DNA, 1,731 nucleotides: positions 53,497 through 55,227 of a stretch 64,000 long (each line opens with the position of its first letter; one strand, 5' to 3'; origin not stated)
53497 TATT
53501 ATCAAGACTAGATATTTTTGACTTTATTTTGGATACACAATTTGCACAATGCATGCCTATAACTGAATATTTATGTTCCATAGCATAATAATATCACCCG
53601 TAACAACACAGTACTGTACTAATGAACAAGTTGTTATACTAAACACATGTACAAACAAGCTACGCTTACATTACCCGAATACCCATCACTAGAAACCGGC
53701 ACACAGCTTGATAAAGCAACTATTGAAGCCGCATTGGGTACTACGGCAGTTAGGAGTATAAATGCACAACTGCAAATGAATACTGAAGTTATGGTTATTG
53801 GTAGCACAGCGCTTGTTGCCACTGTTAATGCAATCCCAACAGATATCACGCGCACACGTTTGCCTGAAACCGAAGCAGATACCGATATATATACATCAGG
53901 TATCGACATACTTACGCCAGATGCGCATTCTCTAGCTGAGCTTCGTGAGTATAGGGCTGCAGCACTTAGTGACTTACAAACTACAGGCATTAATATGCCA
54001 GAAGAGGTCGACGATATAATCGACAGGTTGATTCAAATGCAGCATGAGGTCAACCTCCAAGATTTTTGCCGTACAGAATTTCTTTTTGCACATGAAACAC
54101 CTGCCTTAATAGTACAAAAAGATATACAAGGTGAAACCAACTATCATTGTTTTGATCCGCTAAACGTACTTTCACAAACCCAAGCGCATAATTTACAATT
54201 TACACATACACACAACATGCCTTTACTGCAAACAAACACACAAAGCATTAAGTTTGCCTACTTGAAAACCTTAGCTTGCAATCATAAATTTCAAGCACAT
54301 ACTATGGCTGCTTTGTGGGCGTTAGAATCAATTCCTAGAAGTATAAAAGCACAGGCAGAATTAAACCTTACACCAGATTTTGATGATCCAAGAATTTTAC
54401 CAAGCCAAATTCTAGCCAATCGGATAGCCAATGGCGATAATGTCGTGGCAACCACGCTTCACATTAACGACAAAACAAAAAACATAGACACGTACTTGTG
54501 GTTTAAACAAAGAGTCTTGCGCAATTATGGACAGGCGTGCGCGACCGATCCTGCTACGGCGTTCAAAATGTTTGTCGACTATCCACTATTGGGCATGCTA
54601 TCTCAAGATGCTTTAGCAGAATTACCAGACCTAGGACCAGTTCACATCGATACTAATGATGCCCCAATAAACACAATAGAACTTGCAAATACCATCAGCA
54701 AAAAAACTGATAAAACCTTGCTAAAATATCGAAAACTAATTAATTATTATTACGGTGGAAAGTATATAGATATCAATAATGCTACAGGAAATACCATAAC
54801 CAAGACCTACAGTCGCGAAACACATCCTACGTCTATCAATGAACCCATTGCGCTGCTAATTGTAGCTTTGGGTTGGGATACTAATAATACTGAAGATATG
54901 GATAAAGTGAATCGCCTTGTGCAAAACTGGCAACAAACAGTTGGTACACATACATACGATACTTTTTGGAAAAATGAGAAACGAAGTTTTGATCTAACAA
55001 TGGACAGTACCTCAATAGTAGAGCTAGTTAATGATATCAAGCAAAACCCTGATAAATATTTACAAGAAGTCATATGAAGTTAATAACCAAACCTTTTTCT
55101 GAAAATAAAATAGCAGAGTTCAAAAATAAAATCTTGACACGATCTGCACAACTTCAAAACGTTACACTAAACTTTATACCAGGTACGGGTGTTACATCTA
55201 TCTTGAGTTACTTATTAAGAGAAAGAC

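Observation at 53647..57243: Uncharacterised two-gene module (476 aa + 408 aa with C-terminal OmpR-type winged helix) followed by two GC-rich small ORFs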

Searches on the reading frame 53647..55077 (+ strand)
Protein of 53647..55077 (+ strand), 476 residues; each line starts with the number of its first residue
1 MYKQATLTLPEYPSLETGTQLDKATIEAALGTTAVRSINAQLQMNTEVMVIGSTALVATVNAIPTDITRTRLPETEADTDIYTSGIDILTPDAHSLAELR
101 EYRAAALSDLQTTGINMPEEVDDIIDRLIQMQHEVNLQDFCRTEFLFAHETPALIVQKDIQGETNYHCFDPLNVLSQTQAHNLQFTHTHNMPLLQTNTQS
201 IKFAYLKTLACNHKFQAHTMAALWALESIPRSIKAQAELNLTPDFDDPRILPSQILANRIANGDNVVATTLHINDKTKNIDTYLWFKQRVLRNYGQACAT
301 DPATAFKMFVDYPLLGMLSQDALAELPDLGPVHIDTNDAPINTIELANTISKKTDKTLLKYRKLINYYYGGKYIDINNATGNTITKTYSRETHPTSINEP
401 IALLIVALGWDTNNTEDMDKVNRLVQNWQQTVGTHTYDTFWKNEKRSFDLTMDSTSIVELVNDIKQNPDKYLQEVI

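Call 3: search_protein_families(library=pfam, proteins=[window:53647-55077:+], max_evalue=1)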
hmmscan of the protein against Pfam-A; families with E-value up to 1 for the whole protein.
window:53647-55077:+ (476 aa): 1 family
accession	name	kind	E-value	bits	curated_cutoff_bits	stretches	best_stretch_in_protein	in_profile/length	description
PF14131.11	DUF4298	-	0.16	12.5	27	1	343-380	14-51/87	Domain of unknown function (DUF4298)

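Call 4: search_protein_families(library=padloc, proteins=[window:53647-55077:+], max_evalue=1)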
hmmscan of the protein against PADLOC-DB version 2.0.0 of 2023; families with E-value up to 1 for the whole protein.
window:53647-55077:+ (476 aa): 0 families

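Call 5: search_protein_families(library=ncbifam, proteins=[window:53647-55077:+], max_evalue=1)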
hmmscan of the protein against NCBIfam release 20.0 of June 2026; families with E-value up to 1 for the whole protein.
window:53647-55077:+ (476 aa): 0 families

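Call 11: find_homologous_proteins(query=window:53647-55077:+)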
Query window:53647-55077:+ (476 aa): 1 proteins with E <= 0.001 among 8000 candidates.
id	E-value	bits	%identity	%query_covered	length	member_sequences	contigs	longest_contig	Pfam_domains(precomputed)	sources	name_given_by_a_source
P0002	0.0e+0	1070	100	100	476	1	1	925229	-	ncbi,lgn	-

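Call 14: search_solved_structures(query=window:53647-55077:+, max_evalue=10)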
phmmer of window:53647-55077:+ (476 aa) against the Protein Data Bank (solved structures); distinct sequences matched with E-value up to 10: 1.
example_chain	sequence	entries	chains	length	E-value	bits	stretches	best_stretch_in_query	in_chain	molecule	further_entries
4egf_A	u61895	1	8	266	0.69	11.6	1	32-138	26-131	L-xylulose reductase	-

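Call 28: search_protein_families(library=pfam, alignment_id=A1, max_evalue=1)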
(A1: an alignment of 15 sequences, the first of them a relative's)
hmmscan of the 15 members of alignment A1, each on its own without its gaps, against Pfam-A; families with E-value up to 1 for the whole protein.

A. member 1, P0002 (476 aa): 1 family
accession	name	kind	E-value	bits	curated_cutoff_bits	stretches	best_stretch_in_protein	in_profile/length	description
PF14131.11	DUF4298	-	0.16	12.5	27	1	343-380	14-51/87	Domain of unknown function (DUF4298)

B. families by the number of members that match (of 15 scanned): 5 families
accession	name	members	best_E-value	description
PF04487.17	CITED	1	0.011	CITED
PF12967.12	DUF3855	1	0.044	Domain of Unknown Function with PDB structure (DUF3855)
PF16510.12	P22_portal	1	0.14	Phage P22-like portal protein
PF14131.11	DUF4298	1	0.16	Domain of unknown function (DUF4298)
PF10620.15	MdcG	1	0.19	Phosphoribosyl-dephospho-CoA transferase MdcG C-terminal domain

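Call 35: find_related_loci(query=A4, collection=metagenome_contigs, flank=10000)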
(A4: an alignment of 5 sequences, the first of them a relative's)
Query A4 (476 aa) in metagenome_contigs; peptide patterns used: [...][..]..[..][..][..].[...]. (x = any residue, [..] = any of these).
200 stretches matched a pattern, but none encodes a relative of the query by tblastn (E <= 1e-3).

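Call 37: find_homologous_proteins(query=A1, max_evalue=0.001)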
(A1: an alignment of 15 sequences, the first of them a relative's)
Query A1 (15 sequences) (476 aa, profile of the alignment): 2 proteins with E <= 0.001 among 8000 candidates.
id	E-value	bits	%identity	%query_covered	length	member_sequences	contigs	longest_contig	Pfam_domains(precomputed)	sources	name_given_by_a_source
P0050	5.4e-185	634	20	97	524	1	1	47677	-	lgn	-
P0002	6.6e-136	472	100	100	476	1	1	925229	-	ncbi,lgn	-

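Call 52: predict_structure(alignment_id=A1)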
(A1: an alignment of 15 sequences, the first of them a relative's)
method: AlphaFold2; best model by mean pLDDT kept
length: 476 residues; sequences in the alignment: 15
mean_pLDDT: 77.7   pTM: 0.81
mean pLDDT of the five models: 77.7, 77.4, 74.9, 74.9, 72.3
residues with pLDDT >= 90: 144; 70-90: 206; 50-70: 66; < 50: 60
segments of 3 or more residues with pLDDT < 50: 1-10, 61-76, 180-192, 332-346, 472-476
pLDDT, mean of each block of 10 residues (from residue 1): 37 75 80 80 84 67 39 48 63 77 90 78 87 77 86 89 89 70 34 73 92 87 93 82 73 90 90 89 95 93 90 91 76 38 46 80 88 69 69 93 95 96 97 85 77 96 78 46
secondary structure, 60 per line:
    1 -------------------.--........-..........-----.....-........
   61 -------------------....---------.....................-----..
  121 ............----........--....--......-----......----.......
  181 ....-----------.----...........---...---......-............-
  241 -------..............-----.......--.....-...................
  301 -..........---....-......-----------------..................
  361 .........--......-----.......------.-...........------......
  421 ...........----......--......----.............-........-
elements in order: H23-30 H32-41 E47-51 H53-60 E80-83 E93-95 H96-113 H119-132 H137-144 E153-158 E164-169 H174-184 H201-211 E215-217 H221-226 H228-239 H248-261 E267-273 E276-280 H282-300 H302-311 H315-318 H320-325 H343-369 E372-377 E383-389 H398-408 H415-431 E436-441 E444-449 H454-466 H468-475

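Call 57: fold_search(model_id=the predicted structure, library=pdb)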
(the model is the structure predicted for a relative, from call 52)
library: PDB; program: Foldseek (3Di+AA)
matches with E <= 10: 167; with E <= 0.001: 0
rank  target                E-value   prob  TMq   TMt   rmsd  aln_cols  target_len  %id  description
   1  3wfr_E                3.0e-02  0.98  0.35  0.37  11.1       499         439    8  tRNA processing enzyme complex 2 (released 2014-01-01)
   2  3wfq_E                6.4e-02  0.93  0.34  0.36  11.7       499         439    8  tRNA processing enzyme complex 1 (released 2014-01-01)
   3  3wfo_A                7.6e-02  0.82  0.31  0.34  11.9       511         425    8  tRNA processing enzyme (apo form 1) (released 2014-01-01)
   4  3wfr_H                1.3e-01  0.77  0.32  0.33  11.8       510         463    9  tRNA processing enzyme complex 2 (released 2014-01-01)
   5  3wfr_G                1.8e-01  0.77  0.34  0.35  10.5       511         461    7  tRNA processing enzyme complex 2 (released 2014-01-01)
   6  3wfr_F                2.0e-01  0.75  0.33  0.35  12.6       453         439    9  tRNA processing enzyme complex 2 (released 2014-01-01)
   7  3wfq_H                2.3e-01  0.57  0.29  0.31  10.9       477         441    9  tRNA processing enzyme complex 1 (released 2014-01-01)
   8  3wfp_B                2.5e-01  0.57  0.28  0.29  12.3       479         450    8  tRNA processing enzyme (apo form 2) (released 2014-01-01)
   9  3wfq_G                2.8e-01  0.72  0.34  0.36  11.2       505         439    7  tRNA processing enzyme complex 1 (released 2014-01-01)
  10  3wfs_D                2.8e-01  0.57  0.31  0.33  12.0       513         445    8  tRNA processing enzyme complex 3 (released 2014-01-01)
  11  3wfs_C                2.9e-01  0.66  0.31  0.33  10.2       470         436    8  tRNA processing enzyme complex 3 (released 2014-01-01)
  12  3wfo_B                5.3e-01  0.33  0.29  0.32  13.9       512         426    8  tRNA processing enzyme (apo form 1) (released 2014-01-01)
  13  7mwq_A                7.1e-01  0.11  0.13  0.23  15.5       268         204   12  Structure of De Novo designed beta sheet heterodimer LHD29A53/B53 (released 2022-01-19)
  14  8up1_A                7.1e-01  0.08  0.14  0.16  16.6       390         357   10  CryoEM Structure of Allosterically Switchable De Novo Protein sr322, In Closed State without Effector Peptide (released 2024-08-14)
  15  3wfp_C                8.5e-01  0.23  0.28  0.30  11.9       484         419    8  tRNA processing enzyme (apo form 2) (released 2014-01-01)
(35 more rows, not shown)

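Call 62: search_solved_structures(query=A1, max_evalue=10, show_alignments=4)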
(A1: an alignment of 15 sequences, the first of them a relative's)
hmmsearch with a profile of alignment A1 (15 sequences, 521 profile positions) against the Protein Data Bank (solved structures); distinct sequences matched with E-value up to 10: 0.

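Call 82: fold_search(model_id=the predicted structure, library=viral)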
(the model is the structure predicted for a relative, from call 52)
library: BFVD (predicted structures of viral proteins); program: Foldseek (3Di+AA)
matches with E <= 10: 274; with E <= 0.001: 0
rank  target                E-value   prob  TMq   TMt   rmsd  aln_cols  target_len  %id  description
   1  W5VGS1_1              9.7e-02  0.10  0.11  0.07  21.8       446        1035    9  RNA-directed RNA polymerase L [Cumuto virus]
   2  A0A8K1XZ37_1          2.2e-01  0.09  0.12  0.05  24.7       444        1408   11  (no name in the UniProt tables at hand)
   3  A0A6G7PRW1            2.5e-01  0.05  0.10  0.05  21.3       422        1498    8  RNA-directed RNA polymerase L (Fragment) [Boyle bunya-like virus]
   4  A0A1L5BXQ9            3.0e-01  0.06  0.11  0.11  22.5       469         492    8  RNA-dependent RNA polymerase (Fragment) [Bat bunyavirus JTM]
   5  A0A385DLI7            3.6e-01  0.06  0.11  0.09  21.0       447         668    8  RNA-directed RNA polymerase L (Fragment) [Beiji phlebovirus]
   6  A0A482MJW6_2          3.6e-01  0.04  0.07  0.05  25.0       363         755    9  Uncharacterized protein [Nodularia phage vB_NspS-kac68v162]
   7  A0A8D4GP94            3.7e-01  0.35  0.26  0.31  16.6       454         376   10  (no name in the UniProt tables at hand)
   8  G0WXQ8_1              3.7e-01  0.06  0.12  0.07  23.1       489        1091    9  RNA-directed RNA polymerase L (Fragment) [Soybean cyst nematode associated rice stripe virus]
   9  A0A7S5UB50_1          5.6e-01  0.04  0.10  0.06  22.3       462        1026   10  (no name in the UniProt tables at hand)
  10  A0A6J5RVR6            5.6e-01  0.04  0.08  0.04  33.0       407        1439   10  Caudovirus, tape measure, N-terminal [uncultured Caudovirales phage]
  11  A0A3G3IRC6            6.8e-01  0.06  0.12  0.12  22.8       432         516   11  RNA-directed RNA polymerase (Fragment) [Nipah virus]
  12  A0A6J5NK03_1          7.1e-01  0.04  0.10  0.05  27.9       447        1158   11  Large polyvalent protein associated domain-containing protein [uncultured Caudovirales phage]
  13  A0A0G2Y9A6            7.5e-01  0.04  0.09  0.11  20.4       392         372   11  Ankyrin repeat protein [Acanthamoeba polyphaga mimivirus Kroon]
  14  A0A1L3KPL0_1          9.0e-01  0.04  0.12  0.08  21.8       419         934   11  RNA-dependent RNA polymerase (Fragment) [Hubei bunya-like virus 6]
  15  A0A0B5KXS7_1          9.0e-01  0.04  0.14  0.09  25.9       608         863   10  (no name in the UniProt tables at hand)
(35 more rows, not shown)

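Call 89: search_protein_families(library=phrogs, proteins=[window:53647-55077:+], max_evalue=0.01)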
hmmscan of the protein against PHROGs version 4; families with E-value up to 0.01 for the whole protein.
window:53647-55077:+ (476 aa): 0 families

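Call 93: search_protein_families(library=padloc, alignment_id=A1, max_evalue=0.1)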
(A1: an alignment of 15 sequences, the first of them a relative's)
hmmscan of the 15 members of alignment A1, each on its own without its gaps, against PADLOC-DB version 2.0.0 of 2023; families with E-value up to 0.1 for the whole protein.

A. member 1, P0002 (476 aa): 0 families

B. families by the number of members that match (of 15 scanned): 3 families
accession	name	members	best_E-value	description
PDLC00242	LmuA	1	0.013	DUF4297 domain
PDLC00260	LmuB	1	0.02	DUF4297 domain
PDLC03536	REase_II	1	0.032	Type II restriction enzyme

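Call 95: search_dna_similar(query=window:53647-55077:+, collection=phages, mode=protein, max_evalue=0.001)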
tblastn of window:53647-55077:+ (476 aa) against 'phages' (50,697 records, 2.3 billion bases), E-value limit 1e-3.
No match.

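Call 96: search_dna_similar(query=window:53647-55077:+, collection=plasmids, mode=protein, max_evalue=0.001)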
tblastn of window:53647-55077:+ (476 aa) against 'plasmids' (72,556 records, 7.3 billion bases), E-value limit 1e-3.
No match.
